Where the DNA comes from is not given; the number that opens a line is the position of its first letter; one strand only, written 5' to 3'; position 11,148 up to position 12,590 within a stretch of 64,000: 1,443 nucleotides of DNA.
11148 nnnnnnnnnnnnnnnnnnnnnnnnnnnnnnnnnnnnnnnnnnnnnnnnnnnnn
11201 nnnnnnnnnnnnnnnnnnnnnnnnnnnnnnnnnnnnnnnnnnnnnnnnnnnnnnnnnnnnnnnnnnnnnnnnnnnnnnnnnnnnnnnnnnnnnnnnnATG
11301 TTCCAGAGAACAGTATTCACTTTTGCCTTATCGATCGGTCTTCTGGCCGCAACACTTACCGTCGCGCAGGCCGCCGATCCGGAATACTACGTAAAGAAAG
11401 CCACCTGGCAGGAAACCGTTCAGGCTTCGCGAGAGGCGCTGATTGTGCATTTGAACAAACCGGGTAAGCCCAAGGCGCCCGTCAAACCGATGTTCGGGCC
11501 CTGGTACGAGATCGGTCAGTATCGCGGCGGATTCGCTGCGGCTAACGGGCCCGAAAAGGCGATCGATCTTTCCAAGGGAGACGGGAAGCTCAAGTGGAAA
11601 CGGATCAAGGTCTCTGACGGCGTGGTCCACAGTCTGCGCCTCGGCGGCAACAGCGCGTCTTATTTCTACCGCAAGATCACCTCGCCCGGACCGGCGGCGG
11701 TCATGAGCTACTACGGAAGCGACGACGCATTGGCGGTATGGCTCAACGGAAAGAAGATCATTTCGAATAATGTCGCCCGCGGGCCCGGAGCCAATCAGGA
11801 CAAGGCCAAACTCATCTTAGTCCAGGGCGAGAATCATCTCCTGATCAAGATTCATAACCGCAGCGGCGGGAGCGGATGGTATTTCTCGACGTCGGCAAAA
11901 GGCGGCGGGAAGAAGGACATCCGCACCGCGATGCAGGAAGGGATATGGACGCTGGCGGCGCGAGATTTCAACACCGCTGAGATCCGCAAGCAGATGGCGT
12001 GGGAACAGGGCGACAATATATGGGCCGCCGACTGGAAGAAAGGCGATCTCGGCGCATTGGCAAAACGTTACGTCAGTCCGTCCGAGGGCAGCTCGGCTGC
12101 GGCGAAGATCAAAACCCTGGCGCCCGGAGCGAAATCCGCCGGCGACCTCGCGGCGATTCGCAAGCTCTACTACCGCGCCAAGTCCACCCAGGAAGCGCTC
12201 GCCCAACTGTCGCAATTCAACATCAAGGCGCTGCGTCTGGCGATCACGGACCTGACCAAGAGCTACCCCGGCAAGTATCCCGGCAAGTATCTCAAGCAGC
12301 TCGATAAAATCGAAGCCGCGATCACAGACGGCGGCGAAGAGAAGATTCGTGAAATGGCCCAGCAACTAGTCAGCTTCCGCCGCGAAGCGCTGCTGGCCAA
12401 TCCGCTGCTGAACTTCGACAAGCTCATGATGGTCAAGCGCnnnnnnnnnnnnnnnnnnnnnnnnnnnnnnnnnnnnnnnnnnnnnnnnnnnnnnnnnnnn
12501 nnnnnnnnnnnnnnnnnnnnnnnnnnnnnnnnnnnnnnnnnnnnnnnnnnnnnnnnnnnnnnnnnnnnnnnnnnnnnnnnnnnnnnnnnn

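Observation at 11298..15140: Diheme HzsA-like beta-propeller protein fused to an FGE/SUMF1 domain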

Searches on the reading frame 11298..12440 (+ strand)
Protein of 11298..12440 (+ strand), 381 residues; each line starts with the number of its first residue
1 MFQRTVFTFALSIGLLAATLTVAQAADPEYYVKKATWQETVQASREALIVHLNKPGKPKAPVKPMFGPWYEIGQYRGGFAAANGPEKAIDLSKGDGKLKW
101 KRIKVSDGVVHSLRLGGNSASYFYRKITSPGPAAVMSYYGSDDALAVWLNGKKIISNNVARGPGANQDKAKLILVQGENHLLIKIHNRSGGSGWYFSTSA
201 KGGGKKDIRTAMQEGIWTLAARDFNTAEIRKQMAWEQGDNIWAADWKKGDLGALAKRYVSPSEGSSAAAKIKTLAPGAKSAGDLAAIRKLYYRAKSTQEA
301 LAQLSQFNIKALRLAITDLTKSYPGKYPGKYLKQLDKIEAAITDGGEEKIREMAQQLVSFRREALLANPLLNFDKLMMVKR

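Call 58: predict_structure(alignment_id=A2)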
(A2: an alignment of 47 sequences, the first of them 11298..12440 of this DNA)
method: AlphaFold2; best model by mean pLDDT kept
length: 381 residues; sequences in the alignment: 47
mean_pLDDT: 83.6   pTM: 0.56
mean pLDDT of the five models: 83.6, 82.3, 81.4, 81.0, 79.5
residues with pLDDT >= 90: 167; 70-90: 162; 50-70: 32; < 50: 20
segments of 3 or more residues with pLDDT < 50: 1-3, 20-23, 57-59, 376-381
pLDDT, mean of each block of 10 residues (from residue 1): 52 50 70 95 91 62 84 92 92 91 91 91 94 92 95 93 85 95 93 89 66 89 93 90 83 92 89 95 94 89 77 84 83 86 77 77 72 51 35
secondary structure, 60 per line:
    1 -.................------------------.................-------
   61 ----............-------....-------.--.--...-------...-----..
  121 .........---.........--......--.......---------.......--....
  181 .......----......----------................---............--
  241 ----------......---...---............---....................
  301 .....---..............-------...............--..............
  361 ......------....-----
elements in order: H2-18 H37-53 E65-76 H84-87 E101-103 E111-113 E119-129 E133-141 E144-149 E152-158 E168-174 E177-187 E192-197 H208-223 H227-238 H251-256 H266-277 H281-305 H309-322 H330-344 H347-366 H373-376

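Call 60: fold_search(model_id=the predicted structure, library=pdb)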
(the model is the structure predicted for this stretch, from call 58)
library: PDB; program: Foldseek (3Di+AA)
matches with E <= 10: 1732; with E <= 0.001: 45
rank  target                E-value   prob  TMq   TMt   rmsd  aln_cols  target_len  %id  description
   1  6x8a_A                1.6e-05  1.00  0.21  0.37  10.4       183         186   12  Sucrose-bound structure of Marinomonas primoryensis PA14 carbohydrate-binding domain (released 2021-06-02)
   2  6xa5_A                2.4e-05  1.00  0.22  0.37   9.9       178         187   13  Trehalose-bound structure of Marinomonas primoryensis PA14 carbohydrate-binding domain (released 2021-06-02)
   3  5j6y                  2.6e-05  1.00  0.22  0.37   9.9       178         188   13  Crystal structure of PA14 domain of MpAFP Antifreeze protein (released 2017-06-07)
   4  6x8d                  2.9e-05  1.00  0.18  0.34   9.2       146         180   11  Arabinose-bound structure of Marinomonas primoryensis PA14 carbohydrate-binding domain (released 2021-06-02)
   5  6x7z                  3.6e-05  1.00  0.21  0.38   6.9       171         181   13  Inositol-bound structure of Marinomonas primoryensis PA14 carbohydrate-binding domain (released 2021-06-02)
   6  6x7x                  3.8e-05  1.00  0.21  0.37  10.4       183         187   12  mannose-bound structure of Marinomonas primoryensis PA14 carbohydrate-binding domain (released 2021-06-02)
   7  6xac                  4.7e-05  1.00  0.22  0.39   9.5       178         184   12  Galactose-bound structure of Marinomonas primoryensis PA14 carbohydrate-binding domain (released 2021-06-02)
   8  7kmp                  1.0e-04  1.00  0.22  0.10   6.4       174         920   10  Crystal structure of the GH31 alpha-xylosidase (Xac1773) from Xanthomonas citri (released 2021-05-26)
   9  2xvk                  1.2e-04  1.00  0.23  0.10   6.9       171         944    9  crystal structure of alpha-xylosidase (GH31) from Cellvibrio japonicus in complex with 5-fluoro-alpha-D-xylopyranosyl fl (released 2011-04-13)
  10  6m8m                  1.2e-04  1.00  0.17  0.32  16.3       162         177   15  PA14 sugar-binding domain from RTX adhesin (released 2019-09-04)
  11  6qdi                  1.4e-04  1.00  0.23  0.28   5.7       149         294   12  anti-sigma factor domain-containing protein from Clostridium clariflavum (released 2019-06-12)
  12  6x7j                  1.4e-04  1.00  0.21  0.38   7.4       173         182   13  fucose-bound structure of Marinomonas primoryensis PA14 carbohydrate-binding domain (released 2021-06-02)
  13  7knc                  1.4e-04  1.00  0.17  0.07   4.1        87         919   14  Crystal structure of the GH31 alpha-xylosidase (Xac1773) from Xanthomonas citri (released 2021-05-26)
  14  5jou                  1.8e-04  1.00  0.23  0.10  16.2       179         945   12  Bacteroides ovatus Xyloglucan PUL GH31 (released 2016-08-10)
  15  6zjv                  1.8e-04  1.00  0.23  0.10  10.3       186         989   13  Cold-adapted beta-D-galactosidase from Arthrobacter sp. 32cB mutant D207A (released 2020-08-05)
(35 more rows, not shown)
